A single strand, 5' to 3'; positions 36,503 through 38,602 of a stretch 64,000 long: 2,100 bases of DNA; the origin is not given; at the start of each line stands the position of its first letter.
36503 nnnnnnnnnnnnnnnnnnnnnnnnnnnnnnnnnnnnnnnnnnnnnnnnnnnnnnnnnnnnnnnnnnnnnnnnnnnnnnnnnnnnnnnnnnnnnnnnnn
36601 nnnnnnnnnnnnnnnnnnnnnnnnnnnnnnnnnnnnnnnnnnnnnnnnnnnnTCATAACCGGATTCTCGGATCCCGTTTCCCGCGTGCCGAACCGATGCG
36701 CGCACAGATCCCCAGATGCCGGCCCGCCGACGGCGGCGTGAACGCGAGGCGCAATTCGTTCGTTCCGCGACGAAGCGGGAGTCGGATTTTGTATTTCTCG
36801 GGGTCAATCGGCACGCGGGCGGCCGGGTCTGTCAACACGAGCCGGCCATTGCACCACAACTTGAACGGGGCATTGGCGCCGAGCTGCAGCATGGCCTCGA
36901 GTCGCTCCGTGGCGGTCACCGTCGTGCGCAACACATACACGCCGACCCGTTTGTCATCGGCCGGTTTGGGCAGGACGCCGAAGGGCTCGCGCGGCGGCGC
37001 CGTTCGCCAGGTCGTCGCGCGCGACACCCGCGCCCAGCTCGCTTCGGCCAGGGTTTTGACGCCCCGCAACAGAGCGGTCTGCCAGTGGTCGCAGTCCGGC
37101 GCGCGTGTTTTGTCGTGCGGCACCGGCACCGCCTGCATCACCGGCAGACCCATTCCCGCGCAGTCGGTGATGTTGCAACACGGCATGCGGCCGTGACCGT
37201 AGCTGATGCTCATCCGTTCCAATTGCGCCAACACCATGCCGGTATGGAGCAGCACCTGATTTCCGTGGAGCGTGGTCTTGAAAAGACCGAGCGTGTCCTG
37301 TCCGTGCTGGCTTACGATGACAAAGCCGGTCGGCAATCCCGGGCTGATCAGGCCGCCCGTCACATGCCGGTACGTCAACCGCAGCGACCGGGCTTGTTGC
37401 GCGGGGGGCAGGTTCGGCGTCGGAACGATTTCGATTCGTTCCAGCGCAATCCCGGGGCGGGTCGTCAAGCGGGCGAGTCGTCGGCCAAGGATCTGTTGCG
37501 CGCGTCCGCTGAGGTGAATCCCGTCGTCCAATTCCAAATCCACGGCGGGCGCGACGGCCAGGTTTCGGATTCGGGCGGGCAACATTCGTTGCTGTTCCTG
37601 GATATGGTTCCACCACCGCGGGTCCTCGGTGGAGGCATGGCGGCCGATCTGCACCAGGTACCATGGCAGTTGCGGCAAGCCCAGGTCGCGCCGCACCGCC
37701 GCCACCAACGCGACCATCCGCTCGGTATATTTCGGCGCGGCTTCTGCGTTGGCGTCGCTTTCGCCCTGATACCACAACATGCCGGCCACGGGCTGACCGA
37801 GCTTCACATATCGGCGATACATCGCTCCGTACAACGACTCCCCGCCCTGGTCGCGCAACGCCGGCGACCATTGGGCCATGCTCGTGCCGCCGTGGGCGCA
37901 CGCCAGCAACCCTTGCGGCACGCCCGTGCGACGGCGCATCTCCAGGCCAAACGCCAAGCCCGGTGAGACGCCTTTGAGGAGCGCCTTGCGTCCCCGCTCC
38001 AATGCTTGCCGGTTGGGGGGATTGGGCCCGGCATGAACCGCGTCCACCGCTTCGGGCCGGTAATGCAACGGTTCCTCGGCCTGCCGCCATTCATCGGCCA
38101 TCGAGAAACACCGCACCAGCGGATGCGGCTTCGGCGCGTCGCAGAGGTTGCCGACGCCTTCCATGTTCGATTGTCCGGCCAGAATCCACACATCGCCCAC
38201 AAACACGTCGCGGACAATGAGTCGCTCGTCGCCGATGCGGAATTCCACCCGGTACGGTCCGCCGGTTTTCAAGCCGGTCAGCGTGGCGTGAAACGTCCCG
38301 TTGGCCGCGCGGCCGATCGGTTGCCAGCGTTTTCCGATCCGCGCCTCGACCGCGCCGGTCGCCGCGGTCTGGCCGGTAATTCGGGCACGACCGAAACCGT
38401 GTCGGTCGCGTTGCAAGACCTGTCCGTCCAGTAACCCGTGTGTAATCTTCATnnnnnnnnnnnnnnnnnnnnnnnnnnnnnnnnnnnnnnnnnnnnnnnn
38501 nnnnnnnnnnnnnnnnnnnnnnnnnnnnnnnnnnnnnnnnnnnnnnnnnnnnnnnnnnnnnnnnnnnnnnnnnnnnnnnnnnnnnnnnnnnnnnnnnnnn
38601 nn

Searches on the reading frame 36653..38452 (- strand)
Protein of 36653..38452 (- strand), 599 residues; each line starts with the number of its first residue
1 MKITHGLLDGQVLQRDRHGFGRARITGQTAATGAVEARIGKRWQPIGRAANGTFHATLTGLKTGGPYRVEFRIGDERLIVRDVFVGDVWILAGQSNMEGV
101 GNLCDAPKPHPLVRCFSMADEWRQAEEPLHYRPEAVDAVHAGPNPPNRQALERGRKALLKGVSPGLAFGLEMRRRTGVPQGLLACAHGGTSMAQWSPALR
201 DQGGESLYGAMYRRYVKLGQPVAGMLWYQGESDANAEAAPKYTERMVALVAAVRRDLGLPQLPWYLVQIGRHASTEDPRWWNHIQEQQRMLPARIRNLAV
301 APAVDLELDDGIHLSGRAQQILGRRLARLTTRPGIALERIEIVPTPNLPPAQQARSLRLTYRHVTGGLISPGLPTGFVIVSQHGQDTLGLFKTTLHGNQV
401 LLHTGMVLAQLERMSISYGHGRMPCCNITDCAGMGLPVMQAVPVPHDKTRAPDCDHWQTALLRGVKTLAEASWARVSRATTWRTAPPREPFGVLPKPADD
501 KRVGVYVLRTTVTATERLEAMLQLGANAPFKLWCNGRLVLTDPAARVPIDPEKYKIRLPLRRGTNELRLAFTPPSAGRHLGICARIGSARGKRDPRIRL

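Call 9: search_protein_families(library=pfam, proteins=[window:36653-38452:-], max_evalue=0.001)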
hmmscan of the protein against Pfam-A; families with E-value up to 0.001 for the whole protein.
window:36653-38452:- (599 aa): 1 family
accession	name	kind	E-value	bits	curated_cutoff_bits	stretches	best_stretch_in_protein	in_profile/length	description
PF03629.24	SASA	-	2.9e-53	181.2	24.8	1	86-329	2-223/226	Carbohydrate esterase, sialic acid-specific acetylesterase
